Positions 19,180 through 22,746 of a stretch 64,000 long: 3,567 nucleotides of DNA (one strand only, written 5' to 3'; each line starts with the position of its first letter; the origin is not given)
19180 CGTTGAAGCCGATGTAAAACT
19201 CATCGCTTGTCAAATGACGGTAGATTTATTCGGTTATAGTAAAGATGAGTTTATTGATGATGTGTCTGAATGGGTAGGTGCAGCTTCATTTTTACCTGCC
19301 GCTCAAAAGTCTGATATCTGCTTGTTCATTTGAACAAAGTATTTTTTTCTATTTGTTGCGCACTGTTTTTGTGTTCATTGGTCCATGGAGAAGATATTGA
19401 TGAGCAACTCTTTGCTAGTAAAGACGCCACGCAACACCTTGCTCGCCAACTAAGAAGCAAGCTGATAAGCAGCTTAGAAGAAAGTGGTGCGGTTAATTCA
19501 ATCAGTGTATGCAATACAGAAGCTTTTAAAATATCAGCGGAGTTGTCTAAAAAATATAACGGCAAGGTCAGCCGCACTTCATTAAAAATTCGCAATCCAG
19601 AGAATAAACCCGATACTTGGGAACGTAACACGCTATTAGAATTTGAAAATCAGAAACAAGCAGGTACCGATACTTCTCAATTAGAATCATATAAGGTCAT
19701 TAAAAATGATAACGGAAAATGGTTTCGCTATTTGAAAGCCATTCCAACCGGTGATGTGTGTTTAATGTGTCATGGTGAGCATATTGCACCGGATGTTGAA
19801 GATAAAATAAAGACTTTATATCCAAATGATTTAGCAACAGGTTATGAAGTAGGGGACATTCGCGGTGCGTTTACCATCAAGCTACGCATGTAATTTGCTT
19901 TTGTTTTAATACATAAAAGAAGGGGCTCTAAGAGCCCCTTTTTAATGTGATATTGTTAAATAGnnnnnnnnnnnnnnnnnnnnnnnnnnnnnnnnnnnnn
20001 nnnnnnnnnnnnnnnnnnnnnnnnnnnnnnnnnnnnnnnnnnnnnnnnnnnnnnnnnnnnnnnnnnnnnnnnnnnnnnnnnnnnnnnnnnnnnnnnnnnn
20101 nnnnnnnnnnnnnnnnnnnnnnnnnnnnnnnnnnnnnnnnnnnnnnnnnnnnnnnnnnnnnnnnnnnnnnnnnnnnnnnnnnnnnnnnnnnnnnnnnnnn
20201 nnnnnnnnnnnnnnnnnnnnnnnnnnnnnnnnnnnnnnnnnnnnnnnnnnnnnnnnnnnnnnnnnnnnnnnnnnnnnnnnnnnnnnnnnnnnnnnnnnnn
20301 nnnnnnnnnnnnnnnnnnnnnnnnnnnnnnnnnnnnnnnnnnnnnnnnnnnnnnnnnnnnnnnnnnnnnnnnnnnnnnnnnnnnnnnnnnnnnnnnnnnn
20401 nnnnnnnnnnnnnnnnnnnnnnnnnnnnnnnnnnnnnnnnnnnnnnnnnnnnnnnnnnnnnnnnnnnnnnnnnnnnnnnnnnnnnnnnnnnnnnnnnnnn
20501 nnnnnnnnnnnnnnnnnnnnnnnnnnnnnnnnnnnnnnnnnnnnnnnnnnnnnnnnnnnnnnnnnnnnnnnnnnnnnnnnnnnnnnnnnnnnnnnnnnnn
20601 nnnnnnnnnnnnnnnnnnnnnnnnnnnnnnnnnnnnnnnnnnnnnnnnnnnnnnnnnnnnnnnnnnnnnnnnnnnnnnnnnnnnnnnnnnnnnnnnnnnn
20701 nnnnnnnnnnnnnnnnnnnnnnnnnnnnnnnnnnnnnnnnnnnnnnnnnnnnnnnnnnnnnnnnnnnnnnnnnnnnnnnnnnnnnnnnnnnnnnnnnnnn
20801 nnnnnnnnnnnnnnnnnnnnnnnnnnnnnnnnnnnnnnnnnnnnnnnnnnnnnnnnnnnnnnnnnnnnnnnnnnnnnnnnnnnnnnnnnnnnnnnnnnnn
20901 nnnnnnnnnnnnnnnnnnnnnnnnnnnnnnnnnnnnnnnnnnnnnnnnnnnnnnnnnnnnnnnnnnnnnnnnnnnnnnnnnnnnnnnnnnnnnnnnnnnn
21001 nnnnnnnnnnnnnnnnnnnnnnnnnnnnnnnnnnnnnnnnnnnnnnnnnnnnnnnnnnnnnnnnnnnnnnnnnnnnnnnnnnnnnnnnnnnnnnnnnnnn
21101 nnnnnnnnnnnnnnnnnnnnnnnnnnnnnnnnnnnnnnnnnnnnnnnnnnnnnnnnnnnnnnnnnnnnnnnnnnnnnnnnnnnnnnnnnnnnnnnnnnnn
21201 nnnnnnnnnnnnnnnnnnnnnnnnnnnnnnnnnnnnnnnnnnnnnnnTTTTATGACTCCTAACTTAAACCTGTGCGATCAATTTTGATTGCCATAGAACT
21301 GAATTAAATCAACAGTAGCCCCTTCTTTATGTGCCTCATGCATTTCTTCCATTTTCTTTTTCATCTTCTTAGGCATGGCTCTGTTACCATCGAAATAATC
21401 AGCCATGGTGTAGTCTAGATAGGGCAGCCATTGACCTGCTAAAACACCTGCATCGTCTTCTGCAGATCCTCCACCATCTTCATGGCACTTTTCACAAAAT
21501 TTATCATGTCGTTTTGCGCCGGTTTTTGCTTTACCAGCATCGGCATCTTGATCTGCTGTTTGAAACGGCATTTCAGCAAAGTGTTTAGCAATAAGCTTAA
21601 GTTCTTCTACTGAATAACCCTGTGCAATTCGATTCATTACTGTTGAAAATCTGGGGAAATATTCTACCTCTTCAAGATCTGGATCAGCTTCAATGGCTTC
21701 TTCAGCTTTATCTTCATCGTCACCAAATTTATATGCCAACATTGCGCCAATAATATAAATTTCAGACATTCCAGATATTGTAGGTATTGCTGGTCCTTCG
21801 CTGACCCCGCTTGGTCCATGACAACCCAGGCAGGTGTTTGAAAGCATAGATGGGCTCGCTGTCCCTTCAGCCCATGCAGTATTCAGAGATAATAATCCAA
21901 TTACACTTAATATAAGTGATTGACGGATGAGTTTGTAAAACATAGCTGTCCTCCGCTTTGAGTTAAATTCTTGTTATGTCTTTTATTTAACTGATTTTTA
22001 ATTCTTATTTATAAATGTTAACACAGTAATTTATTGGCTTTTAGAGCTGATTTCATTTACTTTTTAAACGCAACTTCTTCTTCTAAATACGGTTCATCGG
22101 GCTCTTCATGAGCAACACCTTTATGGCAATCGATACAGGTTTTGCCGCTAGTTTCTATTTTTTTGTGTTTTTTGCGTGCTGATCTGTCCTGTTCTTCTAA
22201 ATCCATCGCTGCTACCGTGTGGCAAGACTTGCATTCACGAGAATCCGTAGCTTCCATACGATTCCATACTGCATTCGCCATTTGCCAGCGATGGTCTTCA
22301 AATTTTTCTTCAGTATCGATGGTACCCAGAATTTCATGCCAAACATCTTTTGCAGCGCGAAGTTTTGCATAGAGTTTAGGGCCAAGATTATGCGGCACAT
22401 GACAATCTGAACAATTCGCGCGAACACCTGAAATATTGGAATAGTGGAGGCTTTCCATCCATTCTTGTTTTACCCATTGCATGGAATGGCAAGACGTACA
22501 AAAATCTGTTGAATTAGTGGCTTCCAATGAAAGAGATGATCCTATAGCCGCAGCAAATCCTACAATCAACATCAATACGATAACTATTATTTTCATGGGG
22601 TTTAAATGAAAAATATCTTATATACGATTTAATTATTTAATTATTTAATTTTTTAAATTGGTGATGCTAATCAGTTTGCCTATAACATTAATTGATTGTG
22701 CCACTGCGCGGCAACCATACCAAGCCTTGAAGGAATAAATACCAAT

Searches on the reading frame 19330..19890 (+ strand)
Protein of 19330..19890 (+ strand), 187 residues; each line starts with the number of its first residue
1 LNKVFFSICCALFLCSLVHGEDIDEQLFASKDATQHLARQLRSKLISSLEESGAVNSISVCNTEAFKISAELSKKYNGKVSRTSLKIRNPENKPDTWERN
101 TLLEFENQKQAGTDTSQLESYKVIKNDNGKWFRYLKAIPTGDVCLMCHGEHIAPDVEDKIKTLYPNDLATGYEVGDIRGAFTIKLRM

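Call 16: search_protein_families(library=pfam, max_evalue=0.01, proteins=[window:19330-19890:+])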
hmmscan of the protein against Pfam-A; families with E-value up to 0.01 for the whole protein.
window:19330-19890:+ (187 aa): 1 family
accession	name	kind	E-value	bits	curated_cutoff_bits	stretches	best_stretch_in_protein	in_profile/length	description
PF11845.13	Tll0287-like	-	2.6e-25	90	24.1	1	32-184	20-142/144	Tll0287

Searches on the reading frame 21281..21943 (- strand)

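Call 22: search_protein_families(library=pfam, max_evalue=0.001, proteins=[window:21281-21943:-])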
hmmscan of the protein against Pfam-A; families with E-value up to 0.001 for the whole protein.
window:21281-21943:- (221 aa): 2 families
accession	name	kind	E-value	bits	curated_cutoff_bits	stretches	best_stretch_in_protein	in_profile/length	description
PF13442.11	Cytochrome_CBB3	-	1.3e-06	29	27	1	138-198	2-56/68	Cytochrome C oxidase, cbb3-type, subunit III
PF00034.26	Cytochrom_C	-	1.3e-05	26.8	21.3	0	35-75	9-49/90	Cytochrome c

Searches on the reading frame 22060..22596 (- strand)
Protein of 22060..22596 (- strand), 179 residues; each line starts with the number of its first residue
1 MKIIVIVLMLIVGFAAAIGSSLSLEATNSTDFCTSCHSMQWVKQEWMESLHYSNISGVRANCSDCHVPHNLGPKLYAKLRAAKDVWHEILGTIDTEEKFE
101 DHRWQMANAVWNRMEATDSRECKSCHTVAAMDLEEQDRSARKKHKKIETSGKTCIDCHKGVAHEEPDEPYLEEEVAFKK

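Call 22: search_protein_families(library=pfam, max_evalue=0.001, proteins=[window:22060-22596:-])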
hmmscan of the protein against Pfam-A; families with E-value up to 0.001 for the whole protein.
window:22060-22596:- (179 aa): 8 families
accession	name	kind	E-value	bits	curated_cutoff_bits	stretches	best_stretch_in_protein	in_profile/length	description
PF03264.19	Cytochrom_NNT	-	5.5e-66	222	24.1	1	3-167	9-173/174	NapC/NirT cytochrome c family, N-terminal region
PF22113.1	Mtrc-MtrF_II-IV_dom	-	6.4e-08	32.8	30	1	29-162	5-131/176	Outer membrane cytochrome MtrC/MtrF-like, domains II/IV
PF14537.11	Cytochrom_c3_2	-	2.1e-07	31.7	25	0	112-161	19-67/79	Cytochrome c3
PF02085.21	Cytochrom_CIII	-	2e-06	28.5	22.9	0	116-167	43-91/101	Class III cytochrome C family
PF14522.11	Cytochrome_C7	-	4.1e-06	27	24.8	1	118-163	12-53/67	Cytochrome c7 and related cytochrome c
PF09699.15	Paired_CXXCH_1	-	2.1e-05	24.6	20.6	0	59-72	5-20/41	Doubled CXXCH motif (Paired_CXXCH_1)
PF22678.1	Cytochrom_c_NrfB-like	-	0.00018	22.3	27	0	24-70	27-69/89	Cytochrome c-type protein NrfB-like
PF13442.11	Cytochrome_CBB3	-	0.00027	21.7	27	0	59-90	11-41/68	Cytochrome C oxidase, cbb3-type, subunit III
